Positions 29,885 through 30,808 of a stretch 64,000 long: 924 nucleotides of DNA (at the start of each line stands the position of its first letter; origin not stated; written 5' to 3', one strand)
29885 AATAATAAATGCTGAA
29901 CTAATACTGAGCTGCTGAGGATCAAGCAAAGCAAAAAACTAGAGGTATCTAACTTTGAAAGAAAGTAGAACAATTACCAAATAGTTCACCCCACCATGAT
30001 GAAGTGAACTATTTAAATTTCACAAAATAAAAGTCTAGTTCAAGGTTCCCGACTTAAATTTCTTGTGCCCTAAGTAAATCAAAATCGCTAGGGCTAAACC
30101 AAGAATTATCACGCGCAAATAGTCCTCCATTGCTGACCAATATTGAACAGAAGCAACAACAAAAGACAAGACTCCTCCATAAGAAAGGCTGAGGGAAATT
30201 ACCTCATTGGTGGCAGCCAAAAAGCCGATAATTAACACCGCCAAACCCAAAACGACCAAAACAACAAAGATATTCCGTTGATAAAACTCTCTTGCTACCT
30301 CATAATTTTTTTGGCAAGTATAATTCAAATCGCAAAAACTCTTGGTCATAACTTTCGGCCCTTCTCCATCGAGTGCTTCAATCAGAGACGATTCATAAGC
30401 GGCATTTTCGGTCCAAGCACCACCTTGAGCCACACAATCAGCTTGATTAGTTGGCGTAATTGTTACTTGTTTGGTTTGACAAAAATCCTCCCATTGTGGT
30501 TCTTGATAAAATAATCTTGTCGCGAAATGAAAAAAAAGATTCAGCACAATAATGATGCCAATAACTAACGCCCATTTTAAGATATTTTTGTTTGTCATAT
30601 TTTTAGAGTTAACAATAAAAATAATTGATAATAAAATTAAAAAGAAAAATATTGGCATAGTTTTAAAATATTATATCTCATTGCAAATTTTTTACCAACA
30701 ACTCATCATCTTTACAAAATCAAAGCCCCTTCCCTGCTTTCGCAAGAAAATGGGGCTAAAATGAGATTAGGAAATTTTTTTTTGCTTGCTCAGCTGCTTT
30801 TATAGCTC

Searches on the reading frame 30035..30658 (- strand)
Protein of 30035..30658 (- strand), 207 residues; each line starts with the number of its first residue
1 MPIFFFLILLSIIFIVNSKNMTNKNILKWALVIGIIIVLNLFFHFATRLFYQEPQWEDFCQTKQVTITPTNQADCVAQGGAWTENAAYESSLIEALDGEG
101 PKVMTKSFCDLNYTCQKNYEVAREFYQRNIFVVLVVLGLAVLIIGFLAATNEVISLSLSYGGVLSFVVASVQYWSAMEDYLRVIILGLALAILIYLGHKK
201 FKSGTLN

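Call 14: search_protein_families(library=pfam, proteins=[window:30035-30658:-], max_evalue=0.01)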
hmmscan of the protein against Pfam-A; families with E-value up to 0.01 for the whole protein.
window:30035-30658:- (207 aa): 0 families

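Call 15: search_protein_families(library=ncbifam, proteins=[window:30035-30658:-], max_evalue=0.01)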
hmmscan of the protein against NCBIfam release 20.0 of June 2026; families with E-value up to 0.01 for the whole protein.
window:30035-30658:- (207 aa): 0 families

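Call 52: search_protein_families(library=ncbifam, proteins=[window:30035-30658:-], max_evalue=10)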
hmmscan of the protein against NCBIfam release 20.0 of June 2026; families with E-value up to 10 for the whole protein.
window:30035-30658:- (207 aa): 5 families
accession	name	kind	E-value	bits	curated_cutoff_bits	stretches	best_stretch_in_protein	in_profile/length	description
NF038218.1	IcmG_DotF_IVB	equivalog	0.037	13.7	200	1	18-71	39-96/266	type IVB secretion system protein IcmG/DotF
NF058603.1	SCO2097_fam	equivalog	0.1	13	110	1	126-175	40-84/129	SCO2097 family morphological protein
NF046002.1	MAG3450_fam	equivalog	0.19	12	70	2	130-194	38-107/121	MAG3450 family membrane protein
TIGR04370.1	glyco_rpt_poly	subfamily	0.3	10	40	2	3-50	190-237/396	oligosaccharide repeat unit polymerase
NF041560.1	T6SS_Burk_ExIF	subfamily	1.4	8.6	90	1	6-60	143-192/234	putative type VI secretion system effector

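Call 53: search_protein_families(library=pfam, proteins=[window:30035-30658:-], max_evalue=10)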
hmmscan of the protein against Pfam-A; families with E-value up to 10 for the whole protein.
window:30035-30658:- (207 aa): 6 families
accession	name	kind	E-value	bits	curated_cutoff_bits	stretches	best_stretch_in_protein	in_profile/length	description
PF11992.13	TgpA_N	-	0.018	14.5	30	1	3-196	23-140/333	TgpA N-terminal domain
PF03203.19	MerC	-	0.043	14.8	27.6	1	125-192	37-100/108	MerC mercury resistance protein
PF11239.13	DUF3040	-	0.13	12.9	24.7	1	129-167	46-79/84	Protein of unknown function (DUF3040)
PF07331.16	TctB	-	0.85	10.2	29.1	1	130-196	72-126/137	Tripartite tricarboxylate transporter TctB family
PF13567.11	DUF4131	-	5.4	7.1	31.6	1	4-67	11-69/165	Domain of unknown function (DUF4131)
PF20990.2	DUF2207_C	-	6.9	6.7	33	1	104-184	107-170/247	Predicted membrane protein (DUF2207) C-terminal domain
